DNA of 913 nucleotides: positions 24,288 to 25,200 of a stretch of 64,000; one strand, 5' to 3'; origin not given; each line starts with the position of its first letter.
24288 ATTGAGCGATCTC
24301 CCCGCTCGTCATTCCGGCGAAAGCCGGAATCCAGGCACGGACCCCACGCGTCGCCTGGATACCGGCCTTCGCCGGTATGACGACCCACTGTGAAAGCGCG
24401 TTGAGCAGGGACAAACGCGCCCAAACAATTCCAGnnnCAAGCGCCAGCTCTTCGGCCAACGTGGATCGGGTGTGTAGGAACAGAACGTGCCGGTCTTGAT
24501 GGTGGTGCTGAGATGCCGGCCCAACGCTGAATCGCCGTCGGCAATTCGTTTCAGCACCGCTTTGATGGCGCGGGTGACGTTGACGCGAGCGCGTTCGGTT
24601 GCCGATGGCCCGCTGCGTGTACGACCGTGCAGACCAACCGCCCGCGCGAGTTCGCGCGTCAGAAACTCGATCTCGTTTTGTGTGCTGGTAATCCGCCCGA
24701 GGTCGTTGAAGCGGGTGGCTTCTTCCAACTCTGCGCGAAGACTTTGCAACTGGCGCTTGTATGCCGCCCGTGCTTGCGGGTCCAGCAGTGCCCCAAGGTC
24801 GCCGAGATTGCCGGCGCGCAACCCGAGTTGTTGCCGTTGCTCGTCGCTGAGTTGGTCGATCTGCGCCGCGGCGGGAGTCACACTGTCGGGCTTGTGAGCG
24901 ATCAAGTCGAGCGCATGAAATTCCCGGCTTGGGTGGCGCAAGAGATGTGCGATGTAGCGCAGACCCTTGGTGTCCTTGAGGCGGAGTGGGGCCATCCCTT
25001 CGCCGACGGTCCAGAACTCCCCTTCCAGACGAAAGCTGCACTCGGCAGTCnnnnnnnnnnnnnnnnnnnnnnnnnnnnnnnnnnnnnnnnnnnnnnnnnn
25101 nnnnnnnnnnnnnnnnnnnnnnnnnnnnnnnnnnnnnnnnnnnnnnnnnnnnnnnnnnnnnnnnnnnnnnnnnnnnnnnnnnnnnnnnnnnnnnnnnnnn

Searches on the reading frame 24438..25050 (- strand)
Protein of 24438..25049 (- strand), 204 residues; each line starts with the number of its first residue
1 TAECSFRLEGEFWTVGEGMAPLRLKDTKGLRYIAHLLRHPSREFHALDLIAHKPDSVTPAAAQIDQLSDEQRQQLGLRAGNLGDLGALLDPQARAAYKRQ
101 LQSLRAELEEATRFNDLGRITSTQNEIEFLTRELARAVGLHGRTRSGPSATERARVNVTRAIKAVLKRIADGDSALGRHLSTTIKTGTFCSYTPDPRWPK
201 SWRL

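Call 6: search_protein_families(library=pfam, proteins=[window:24438-25050:-], max_evalue=1)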
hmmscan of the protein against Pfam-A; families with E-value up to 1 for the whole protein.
window:24438-25050:- (204 aa): 0 families

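Call 7: search_protein_families(library=ncbifam, proteins=[window:24438-25050:-], max_evalue=1)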
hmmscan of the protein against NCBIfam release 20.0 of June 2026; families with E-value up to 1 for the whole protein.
window:24438-25050:- (204 aa): 1 family
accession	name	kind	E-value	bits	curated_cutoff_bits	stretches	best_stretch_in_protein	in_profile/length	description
TIGR01653.1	lactococcin_972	subfamily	0.2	12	32.1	1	112-145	40-73/97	lactococcin 972 family bacteriocin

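Call 8: find_homologous_proteins(query=window:24438-25049:-)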
Query seq(204 aa) (204 aa): 1369 proteins with E <= 0.001 among 1998 candidates; the best 120 are listed.
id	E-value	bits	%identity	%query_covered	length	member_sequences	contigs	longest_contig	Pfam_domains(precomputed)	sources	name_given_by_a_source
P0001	7.3e-62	227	57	98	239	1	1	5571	-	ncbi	ncbi:MAG: hypothetical protein ACRERC_04180, partial [Candidatus Binatia bacterium]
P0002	1.1e-61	226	58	98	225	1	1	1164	-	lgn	-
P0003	2.3e-61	225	58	98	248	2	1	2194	-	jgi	jgi:hypothetical protein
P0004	3.1e-60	221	55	99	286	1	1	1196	-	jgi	jgi:hypothetical protein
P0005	1.1e-59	220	56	97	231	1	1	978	-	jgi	jgi:hypothetical protein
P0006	5.8e-58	214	53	98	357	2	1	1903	PF13191.13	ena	-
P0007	7.9e-58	214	55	97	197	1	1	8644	-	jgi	jgi:hypothetical protein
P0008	1.3e-57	213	58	99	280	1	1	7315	-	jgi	-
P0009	1.0e-56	210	53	97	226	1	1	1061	-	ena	-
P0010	1.3e-56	210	54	98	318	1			PF13191.13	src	-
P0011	1.4e-56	210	52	98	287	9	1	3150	-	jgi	jgi:hypothetical protein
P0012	1.5e-56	210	52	98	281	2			-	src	-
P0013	3.3e-56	208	53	100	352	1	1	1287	-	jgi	jgi:hypothetical protein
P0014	5.1e-56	208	52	98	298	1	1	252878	-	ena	-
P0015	5.4e-56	208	50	98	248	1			-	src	-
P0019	2.8e-55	205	52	98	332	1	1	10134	PF13191.13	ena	-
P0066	2.8e-53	199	52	98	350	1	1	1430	PF00072.31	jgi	jgi:DNA-binding response OmpR family regulator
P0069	3.1e-53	199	51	98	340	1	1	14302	PF00072.31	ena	-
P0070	3.1e-53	199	50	97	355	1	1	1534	-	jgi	jgi:hypothetical protein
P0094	1.7e-52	196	52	98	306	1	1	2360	PF08386.17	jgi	jgi:hypothetical protein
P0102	2.2e-52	196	51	98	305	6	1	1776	PF00106.32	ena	-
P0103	2.3e-52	196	55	98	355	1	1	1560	PF00211.26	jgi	jgi:hypothetical protein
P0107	3.5e-52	195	53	98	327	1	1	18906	PF13240.12,PF12773.14,PF24463.2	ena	-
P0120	5.7e-52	195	51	98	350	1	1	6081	PF00072.31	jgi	jgi:DNA-binding response OmpR family regulator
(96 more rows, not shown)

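Call 9: search_solved_structures(query=window:24438-25049:-, max_evalue=10)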
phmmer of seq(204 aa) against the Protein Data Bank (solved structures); distinct sequences matched with E-value up to 10: 5.
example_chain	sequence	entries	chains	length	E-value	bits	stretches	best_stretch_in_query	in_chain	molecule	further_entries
5f5p_C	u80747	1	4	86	0.23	14.7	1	94-135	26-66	Rho-associated protein kinase 1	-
6wig_A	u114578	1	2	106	0.45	13.7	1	44-126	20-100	STENOFOLIA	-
2vrz_A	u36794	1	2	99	1.3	12.2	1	49-140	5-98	VIRULENCE FACTOR ESXA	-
2vs0_A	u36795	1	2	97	1.6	11.9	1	49-140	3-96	VIRULENCE FACTOR ESXA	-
4ciu_A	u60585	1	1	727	8.8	9.5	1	65-145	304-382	CHAPERONE PROTEIN CLPB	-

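Call 12: search_protein_families(library=pfam, proteins=[P0066, P0069, P0103, P0107, P0094, P0102, P0006, P0019, P0013, P0070], max_evalue=0.01)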
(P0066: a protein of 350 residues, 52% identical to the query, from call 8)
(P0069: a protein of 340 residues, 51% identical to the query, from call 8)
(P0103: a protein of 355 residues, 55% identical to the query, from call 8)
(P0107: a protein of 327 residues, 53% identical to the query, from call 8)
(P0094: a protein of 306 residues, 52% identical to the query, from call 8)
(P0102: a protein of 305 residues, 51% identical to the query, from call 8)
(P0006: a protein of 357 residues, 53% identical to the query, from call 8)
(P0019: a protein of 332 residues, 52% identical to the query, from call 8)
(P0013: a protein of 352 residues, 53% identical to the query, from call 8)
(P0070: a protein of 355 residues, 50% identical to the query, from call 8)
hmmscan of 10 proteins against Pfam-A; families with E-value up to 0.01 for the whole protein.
P0066 (350 aa): 1 family
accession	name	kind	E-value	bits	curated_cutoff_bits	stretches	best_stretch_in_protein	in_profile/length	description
PF00072.30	Response_reg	-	3.8e-30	104.7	30.2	1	8-120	1-111/111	Response regulator receiver domain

P0069 (340 aa): 2 families
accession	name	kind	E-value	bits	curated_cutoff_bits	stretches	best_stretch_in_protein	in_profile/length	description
PF00072.30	Response_reg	-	2.9e-30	105.1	30.2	1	7-118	1-110/111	Response regulator receiver domain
PF23198.2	PDE8A_N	-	0.0005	20.4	29.6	1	13-86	19-93/147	PDE8A-like, N-terminal domain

P0103 (355 aa): 1 family
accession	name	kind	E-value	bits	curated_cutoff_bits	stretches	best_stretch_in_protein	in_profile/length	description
PF00211.25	Guanylate_cyc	-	5.2e-08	33.1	21.9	1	4-130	38-175/183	Adenylate and Guanylate cyclase catalytic domain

P0107 (327 aa): 4 families
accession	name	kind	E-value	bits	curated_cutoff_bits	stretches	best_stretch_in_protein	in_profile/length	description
PF12773.13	DZR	-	9.3e-11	42.2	27.3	1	31-73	4-45/45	Double zinc ribbon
PF24463.1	DUF7577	-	3.5e-08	33.4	28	1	53-77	3-27/27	Domain of unknown function (DUF7577)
PF13240.11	Zn_Ribbon_1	-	4.3e-05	23.6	25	1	55-76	2-23/23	zinc-ribbon domain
PF13248.11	Zn_ribbon_3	-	0.0017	18.2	27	0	52-76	2-26/26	zinc-ribbon domain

P0094 (306 aa): 1 family
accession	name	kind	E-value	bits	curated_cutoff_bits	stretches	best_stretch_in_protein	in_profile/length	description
PF08386.16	Abhydrolase_4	-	1.7e-05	25.3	21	1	24-86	32-94/103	TAP-like protein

P0102 (305 aa): 2 families
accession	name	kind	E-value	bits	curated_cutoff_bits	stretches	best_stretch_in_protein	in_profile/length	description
PF00106.31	adh_short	-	1.5e-09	38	26.6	1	7-59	1-52/195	short chain dehydrogenase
PF13561.12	adh_short_C2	-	0.00042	20.4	27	1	13-57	1-45/236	Enoyl-(Acyl carrier protein) reductase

P0006 (357 aa): 1 family
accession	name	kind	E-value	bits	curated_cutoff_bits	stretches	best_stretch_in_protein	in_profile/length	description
PF13191.12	AAA_16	-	5.6e-07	30.6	32.6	1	272-321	2-51/167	AAA ATPase domain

P0019 (332 aa): 1 family
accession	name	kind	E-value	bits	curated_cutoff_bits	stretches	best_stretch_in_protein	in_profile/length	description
PF13191.12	AAA_16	-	7.8e-10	39.9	32.6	1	247-313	1-64/167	AAA ATPase domain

P0013 (352 aa): 1 family
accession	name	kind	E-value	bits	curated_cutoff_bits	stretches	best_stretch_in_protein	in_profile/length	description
PF00211.25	Guanylate_cyc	-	0.00024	21.2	21.9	1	13-74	97-157/183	Adenylate and Guanylate cyclase catalytic domain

P0070 (355 aa): 0 families

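Call 21: predict_structure(alignment_id=A2)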
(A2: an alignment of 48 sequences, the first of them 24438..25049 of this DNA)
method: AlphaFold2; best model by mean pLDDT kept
length: 204 residues; sequences in the alignment: 48
mean_pLDDT: 84.1   pTM: 0.59
mean pLDDT of the five models: 84.1, 83.6, 82.8, 81.4, 80.5
residues with pLDDT >= 90: 125; 70-90: 28; 50-70: 35; < 50: 16
segments of 3 or more residues with pLDDT < 50: 78-85, 141-144
pLDDT, mean of each block of 10 residues (from residue 1): 90 92 96 97 96 61 62 55 51 84 96 96 94 73 57 93 98 96 97 93 93
secondary structure, 60 per line:
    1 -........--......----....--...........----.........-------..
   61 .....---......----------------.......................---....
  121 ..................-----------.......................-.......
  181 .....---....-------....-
elements in order: E2-9 E12-17 E22-25 H28-38 E43-45 H46-51 H59-65 H69-74 H91-113 H117-138 H150-172 H174-183 E189-192 E200-203

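Call 25: fold_search(model_id=the predicted structure, library=pdb)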
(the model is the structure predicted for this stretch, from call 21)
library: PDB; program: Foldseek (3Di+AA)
matches with E <= 10: 309; with E <= 0.001: 0
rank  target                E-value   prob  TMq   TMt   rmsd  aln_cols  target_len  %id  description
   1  8uvx_A                1.4e-01  0.51  0.18  0.17  12.2        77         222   17  CosR DNA bound form I (released 2024-01-31)
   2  9n6z_LQ               2.3e-01  0.08  0.16  0.05  29.9       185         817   14  SSU processome maturation and disassembly, State D (released 2025-11-05)
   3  5x5l_E                3.3e-01  0.54  0.20  0.39  12.9        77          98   14  Crystal structure of response regulator AdeR DNA binding domain in complex with an intercistronic region (released 2017-08-30)
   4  4ixa_B                4.4e-01  0.35  0.18  0.36  13.7        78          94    9  Structure of DNA-binding domain of the response regulator SaeR from Staphylococcus epidermidis (released 2014-01-29)
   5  6zqd_UL               4.4e-01  0.07  0.16  0.05  29.1       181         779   12  Cryo-EM structure of the 90S pre-ribosome from Saccharomyces cerevisiae, state Post-A1 (released 2020-09-23)
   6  4kny_A                5.0e-01  0.21  0.17  0.15  10.1        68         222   12  Crystal structure of the response regulator KdpE complexed to DNA in an active-like conformation (released 2014-02-19)
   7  6lgq_D                5.3e-01  0.25  0.18  0.17   9.8        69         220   13  The crystal complex structure of histidine kinase and response regulator (released 2020-12-09)
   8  1gxp_E                5.7e-01  0.28  0.18  0.34   9.2        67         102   16  PhoB effector domain in complex with pho box DNA. (released 2002-04-29)
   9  4ixa_A                5.7e-01  0.23  0.17  0.32  14.0        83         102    6  Structure of DNA-binding domain of the response regulator SaeR from Staphylococcus epidermidis (released 2014-01-29)
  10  8hig_A                6.4e-01  0.28  0.18  0.35   9.5        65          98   15  Co-crystal structure of C-terminal DNA binding domain of Saccharopolyspora erythraea GlnR in complex with its cognate  (released 2023-11-22)
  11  1gxq                  6.4e-01  0.25  0.18  0.32   9.5        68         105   15  Crystal structure of the PhoB effector domain (released 2002-04-29)
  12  8fgw_B                6.8e-01  0.10  0.15  0.04  24.3       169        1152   12  Human IFT-A complex structures provide molecular insights into ciliary transport (released 2023-02-22)
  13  2y39                  8.2e-01  0.47  0.24  0.42  11.4       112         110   20  Ni-bound form of Cupriavidus metallidurans CH34 CnrXs (released 2011-03-30)
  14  4kfc_A                8.7e-01  0.25  0.16  0.15   6.8        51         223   14  Crystal structure of a hyperactive mutant of response regulator KdpE complexed to its promoter DNA (released 2014-02-19)
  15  6zwt_B                9.3e-01  0.21  0.18  0.35  13.1        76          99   12  Crystal structure of DNA-binding domain of OmpR of two-component system of Acinetobacter baumannii (released 2021-08-11)
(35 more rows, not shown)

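Call 34: find_related_loci(query=A2, collection=genome_contigs, flank=6000)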
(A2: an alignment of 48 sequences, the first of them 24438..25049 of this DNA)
Query A2 (204 aa) in genome_contigs; peptide patterns used: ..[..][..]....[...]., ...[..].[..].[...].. (x = any residue, [..] = any of these).
600 stretches matched a pattern (row limit reached: there are more); 503 encode a relative of the query (tblastn E <= 1e-3); the best 80 are kept; 79 distinct loci.
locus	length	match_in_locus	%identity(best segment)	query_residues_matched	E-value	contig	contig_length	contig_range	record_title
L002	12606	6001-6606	56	2-204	1e-71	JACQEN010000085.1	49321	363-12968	MAG: Deltaproteobacteria bacterium isolate NC_groundwater_1022_Pr1_S-0.65um_62_10 Montesol18_Sp65_coassembly_scaffold_27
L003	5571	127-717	57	6-204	3e-66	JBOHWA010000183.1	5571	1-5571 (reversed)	MAG: Candidatus Binatia bacterium isolate H1-B2_metabat2.bin.22_sub k127_186210, whole genome shotgun sequence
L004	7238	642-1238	56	3-204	8e-65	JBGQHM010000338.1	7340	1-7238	MAG: Candidatus Binatia bacterium isolate OBJ2_061818_070_72 k141_1725813_length_7340_cov_12.7907, whole genome shotgun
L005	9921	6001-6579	54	6-204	3e-63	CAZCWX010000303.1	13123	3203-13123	MAG TPA_asm: uncultured Enterobacteriaceae bacterium isolate binchicken_co31_407 genome assembly, contig: k141_2668963,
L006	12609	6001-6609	52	6-204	3e-62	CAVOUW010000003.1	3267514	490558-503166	MAG: uncultured delta proteobacterium isolate MFD10064.bin.1.24 genome assembly, contig: contig_9770, whole genome shotg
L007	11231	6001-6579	55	6-202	2e-62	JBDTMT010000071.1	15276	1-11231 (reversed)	MAG: bacterium isolate cluster3_bin.132 NODE_15207_length_15276_cov_7.474870, whole genome shotgun sequence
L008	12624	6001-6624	51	1-204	3e-62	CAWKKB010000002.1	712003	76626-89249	MAG: uncultured delta proteobacterium isolate MFD00731.bin.2.133 genome assembly, contig: contig_2947, whole genome shot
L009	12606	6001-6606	51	6-204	7e-62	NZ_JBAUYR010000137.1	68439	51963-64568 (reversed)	MAG: Candidatus Binatus sp. isolate MFD06940_ilm_asm_bin44 k127_298488, whole genome shotgun sequence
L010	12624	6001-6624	51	1-204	4e-62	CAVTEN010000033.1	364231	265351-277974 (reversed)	MAG: uncultured delta proteobacterium isolate MFD00964.bin.2.270 genome assembly, contig: contig_60194, whole genome sho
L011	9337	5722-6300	52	4-204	1e-61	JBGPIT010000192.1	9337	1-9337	MAG: Candidatus Binatia bacterium isolate OBJ_0618_7090110_327 k141_120391_length_9337_cov_138.5960, whole genome shotgu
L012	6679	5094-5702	52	6-204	6e-61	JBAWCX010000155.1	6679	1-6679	MAG: Candidatus Binatus sp. isolate MFD09556_ilm_asm_bin15 k127_31139, whole genome shotgun sequence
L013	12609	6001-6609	51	6-204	2e-60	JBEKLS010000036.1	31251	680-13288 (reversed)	MAG: Candidatus Binatus sp. isolate SPRUCE 376 SPRUCE_376_36, whole genome shotgun sequence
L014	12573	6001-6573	52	4-204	2e-60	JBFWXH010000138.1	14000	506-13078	MAG: Candidatus Binatia bacterium isolate CA_2019_TPBS_136 NODE_18226_length_14000_cov_5.769697_TPBS, whole genome shotg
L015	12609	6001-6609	49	6-204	3e-60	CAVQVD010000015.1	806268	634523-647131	MAG: uncultured delta proteobacterium isolate MFD10064.bin.1.75 genome assembly, contig: contig_3783, whole genome shotg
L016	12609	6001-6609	49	6-204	2e-59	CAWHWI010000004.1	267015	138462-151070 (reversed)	MAG: uncultured delta proteobacterium isolate MFD04463.bin.1.219 genome assembly, contig: contig_81445, whole genome sho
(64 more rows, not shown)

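Call 48: search_protein_representatives(alignment_id=A2)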
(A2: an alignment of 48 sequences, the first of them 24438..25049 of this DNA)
Query: 48 sequences, 226 profile positions. Proteins with E-value up to 0.001 (for the whole library): 16593; up to 1e-10: 12696; up to 1e-30: 6143. The best 150 are listed.
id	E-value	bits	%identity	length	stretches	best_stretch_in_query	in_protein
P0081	1.6e-92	325.2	-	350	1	6-225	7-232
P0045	3.2e-90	317.7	-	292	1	5-224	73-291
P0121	3.1e-89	314.5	-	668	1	5-225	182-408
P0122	3.0e-87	308.0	-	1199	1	14-225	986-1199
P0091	1.2e-86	306.1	-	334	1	13-225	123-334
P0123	3.5e-86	304.5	-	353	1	11-224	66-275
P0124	5.2e-86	304.0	-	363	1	4-224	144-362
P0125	7.6e-86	303.4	-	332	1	20-224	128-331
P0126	9.5e-86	303.1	-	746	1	12-225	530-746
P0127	1.0e-85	303.0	-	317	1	19-225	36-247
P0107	2.0e-85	302.1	-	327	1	18-225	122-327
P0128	2.9e-85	301.5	-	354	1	14-225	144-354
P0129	3.0e-85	301.5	-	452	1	18-225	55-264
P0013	3.1e-85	301.4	-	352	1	17-224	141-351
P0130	8.3e-85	300.1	-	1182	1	28-225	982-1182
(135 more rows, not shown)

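Call 50: search_protein_families(library=pfam, alignment_id=A4, max_evalue=0.00001)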
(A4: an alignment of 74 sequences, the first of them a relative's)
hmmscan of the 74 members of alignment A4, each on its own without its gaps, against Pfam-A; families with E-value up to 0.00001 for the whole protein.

A. member 1, P0121 (668 aa): 3 families
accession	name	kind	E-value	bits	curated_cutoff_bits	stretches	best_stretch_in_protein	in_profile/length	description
PF00072.30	Response_reg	-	1.8e-26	92.9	30.2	1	24-133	1-110/111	Response regulator receiver domain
PF13191.12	AAA_16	-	4.8e-22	79.7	32.6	1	456-633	2-167/167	AAA ATPase domain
PF13401.12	AAA_22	-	9.4e-06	26.4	27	0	477-636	4-124/130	AAA domain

B. families by the number of members that match (of 74 scanned): 31 families (the first 25 are shown)
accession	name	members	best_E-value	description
PF13424.12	TPR_12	21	8.7e-35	Tetratricopeptide repeat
PF13191.12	AAA_16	20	9.9e-30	AAA ATPase domain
PF07719.23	TPR_2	12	2.7e-18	Tetratricopeptide repeat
PF13401.12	AAA_22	9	4.2e-10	AAA domain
PF17874.7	TPR_MalT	6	9.3e-15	MalT-like TPR region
PF13181.12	TPR_8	4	3.1e-08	Tetratricopeptide repeat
PF00072.30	Response_reg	3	5.3e-32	Response regulator receiver domain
PF00515.34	TPR_1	3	1.1e-14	Tetratricopeptide repeat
PF13374.12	TPR_10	3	1.2e-14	Tetratricopeptide repeat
PF13185.12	GAF_2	2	5.5e-16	GAF domain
PF01590.32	GAF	2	1.6e-15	GAF domain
PF00561.26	Abhydrolase_1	2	7.2e-14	alpha/beta hydrolase fold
PF13432.12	TPR_16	2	3e-12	Tetratricopeptide repeat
PF13492.12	GAF_3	2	1.2e-09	GAF domain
PF12146.15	Hydrolase_4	2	3.3e-07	Serine aminopeptidase, S33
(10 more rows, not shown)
